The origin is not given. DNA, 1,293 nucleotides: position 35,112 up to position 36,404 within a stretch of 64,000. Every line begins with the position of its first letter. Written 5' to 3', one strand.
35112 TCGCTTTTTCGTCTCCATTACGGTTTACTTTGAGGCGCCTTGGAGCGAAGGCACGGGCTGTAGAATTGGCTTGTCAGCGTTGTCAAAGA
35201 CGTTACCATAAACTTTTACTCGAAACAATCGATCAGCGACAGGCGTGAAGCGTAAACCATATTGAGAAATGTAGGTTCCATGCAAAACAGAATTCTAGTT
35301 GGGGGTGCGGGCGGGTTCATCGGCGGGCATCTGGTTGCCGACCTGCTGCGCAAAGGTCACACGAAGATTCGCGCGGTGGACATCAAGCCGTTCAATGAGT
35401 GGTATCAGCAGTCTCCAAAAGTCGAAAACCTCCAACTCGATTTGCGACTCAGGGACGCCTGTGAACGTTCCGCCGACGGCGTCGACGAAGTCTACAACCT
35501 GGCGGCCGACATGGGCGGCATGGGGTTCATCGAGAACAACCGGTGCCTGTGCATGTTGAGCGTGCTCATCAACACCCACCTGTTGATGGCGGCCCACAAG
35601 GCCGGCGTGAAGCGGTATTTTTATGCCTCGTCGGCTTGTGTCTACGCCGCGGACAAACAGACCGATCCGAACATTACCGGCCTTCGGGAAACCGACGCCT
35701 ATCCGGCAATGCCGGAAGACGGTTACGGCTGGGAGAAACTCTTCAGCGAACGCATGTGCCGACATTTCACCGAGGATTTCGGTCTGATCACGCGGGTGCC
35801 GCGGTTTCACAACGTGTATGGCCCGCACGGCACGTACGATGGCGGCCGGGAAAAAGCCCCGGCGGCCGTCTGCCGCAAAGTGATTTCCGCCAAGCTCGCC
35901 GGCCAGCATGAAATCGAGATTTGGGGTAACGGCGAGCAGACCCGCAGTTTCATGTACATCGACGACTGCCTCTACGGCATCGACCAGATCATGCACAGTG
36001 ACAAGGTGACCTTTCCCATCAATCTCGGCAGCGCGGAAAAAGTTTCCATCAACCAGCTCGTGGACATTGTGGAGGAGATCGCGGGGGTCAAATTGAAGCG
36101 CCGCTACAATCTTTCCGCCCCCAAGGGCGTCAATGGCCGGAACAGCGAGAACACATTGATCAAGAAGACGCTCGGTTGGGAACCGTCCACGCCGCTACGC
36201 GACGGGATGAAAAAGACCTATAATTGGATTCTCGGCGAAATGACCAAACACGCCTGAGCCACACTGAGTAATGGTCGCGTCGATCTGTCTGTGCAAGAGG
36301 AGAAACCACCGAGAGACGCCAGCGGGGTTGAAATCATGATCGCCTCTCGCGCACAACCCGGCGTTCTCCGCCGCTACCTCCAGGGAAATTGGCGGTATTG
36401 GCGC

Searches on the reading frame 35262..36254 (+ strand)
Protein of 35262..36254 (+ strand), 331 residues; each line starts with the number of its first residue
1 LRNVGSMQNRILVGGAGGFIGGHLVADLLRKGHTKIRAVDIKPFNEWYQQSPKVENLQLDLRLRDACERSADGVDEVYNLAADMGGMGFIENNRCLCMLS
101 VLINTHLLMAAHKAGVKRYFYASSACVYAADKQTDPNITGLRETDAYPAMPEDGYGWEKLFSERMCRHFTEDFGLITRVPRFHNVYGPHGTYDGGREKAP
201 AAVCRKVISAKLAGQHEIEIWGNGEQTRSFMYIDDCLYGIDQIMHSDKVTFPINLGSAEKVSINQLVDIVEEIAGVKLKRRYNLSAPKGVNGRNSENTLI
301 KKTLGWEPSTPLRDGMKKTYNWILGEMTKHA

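Call 5: search_protein_families(library=pfam, proteins=[window:35262-36254:+], max_evalue=0.01)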
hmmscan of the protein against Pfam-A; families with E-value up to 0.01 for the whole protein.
window:35262-36254:+ (331 aa): 7 families
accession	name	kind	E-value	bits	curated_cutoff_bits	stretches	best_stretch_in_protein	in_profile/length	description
PF01370.27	Epimerase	-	3.8e-41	141.5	20.9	1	11-246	1-227/240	NAD dependent epimerase/dehydratase family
PF16363.11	GDP_Man_Dehyd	-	8.2e-26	91.7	27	1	12-319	1-332/332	GDP-mannose 4,6 dehydratase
PF01073.25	3Beta_HSD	-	9.7e-14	51.5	22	1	12-188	1-184/280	3-beta hydroxysteroid dehydrogenase/isomerase family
PF13460.12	NAD_binding_10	-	1.3e-08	35.3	27.2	1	15-131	1-105/184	NAD(P)H-binding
PF05368.20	NmrA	-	1.5e-06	28.5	27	1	8-127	2-110/298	NmrA-like family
PF07993.18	NAD_binding_4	-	3.9e-06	26.6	20.1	0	67-187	82-209/258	Male sterility protein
PF02719.21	Polysacc_synt_2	-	0.0076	15.9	20.2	0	11-123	1-127/293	Polysaccharide biosynthesis protein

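Call 6: search_protein_families(library=ncbifam, proteins=[window:35262-36254:+], max_evalue=0.01)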
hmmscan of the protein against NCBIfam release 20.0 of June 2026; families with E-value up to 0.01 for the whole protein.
window:35262-36254:+ (331 aa): 24 families
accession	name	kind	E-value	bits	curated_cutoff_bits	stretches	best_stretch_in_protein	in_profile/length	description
NF047922.1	GDPFucSynFcl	equivalog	2.4e-35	122.5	500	1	9-327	3-305/308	GDP-L-fucose synthase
TIGR04180.1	EDH_00030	hypoth_equivalog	1e-24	87.1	475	1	11-309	1-295/297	NAD-dependent 4,6-dehydratase LegB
TIGR01181.1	dTDP_gluc_dehyt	equivalog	1.3e-20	73.7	365.1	1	10-325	1-313/321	dTDP-glucose 4,6-dehydratase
TIGR02197.1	heptose_epim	equivalog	5.9e-20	71.7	274.6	1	11-289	1-274/316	ADP-glyceromanno-heptose 6-epimerase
TIGR01179.1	galE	equivalog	2.3e-19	69.4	262.3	1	10-323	1-325/332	UDP-glucose 4-epimerase GalE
NF007582.0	PRK10217.1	equivalog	1.5e-13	50.6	698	1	10-325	3-333/355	dTDP-glucose 4,6-dehydratase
TIGR03466.1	HpnA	hypoth_equivalog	4.8e-13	48.7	367.65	1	10-135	2-124/327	hopanoid-associated sugar epimerase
NF007490.0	PRK10084.1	subfamily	5.2e-12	45.4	649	1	12-326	4-337/361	dTDP-glucose 4,6-dehydratase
TIGR01777.1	yfcH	hypoth_equivalog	6.8e-10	39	207.35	2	11-133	1-121/292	TIGR01777 family oxidoreductase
NF042422.1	oxyalk_red_OleD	equivalog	1.6e-09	37.6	580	1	10-165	2-149/329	2-alkyl-3-oxoalkanoate reductase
NF011728.1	PRK15181.1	equivalog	5.2e-09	35.6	760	1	10-325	17-339/348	Vi polysaccharide biosynthesis UDP-N-acetylglucosaminuronic acid C-4 epimerase TviC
NF052578.1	StrlDmthSdmBMthl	equivalog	1.6e-08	34.7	600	1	11-127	3-116/328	sterol demethylase protein SdmB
NF043036.1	ErythonDh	equivalog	1.8e-07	30.7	325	1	10-170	2-164/321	D-erythronate dehydrogenase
NF008872.0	PRK11908.1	equivalog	2.8e-07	29.9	294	1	9-248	2-241/349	bifunctional UDP-4-keto-pentose/UDP-xylose synthase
NF005998.1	PRK08125.1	equivalog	4.5e-07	28.6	777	1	8-280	315-592/649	bifunctional UDP-4-amino-4-deoxy-L-arabinose formyltransferase/UDP-glucuronic acid oxidase ArnA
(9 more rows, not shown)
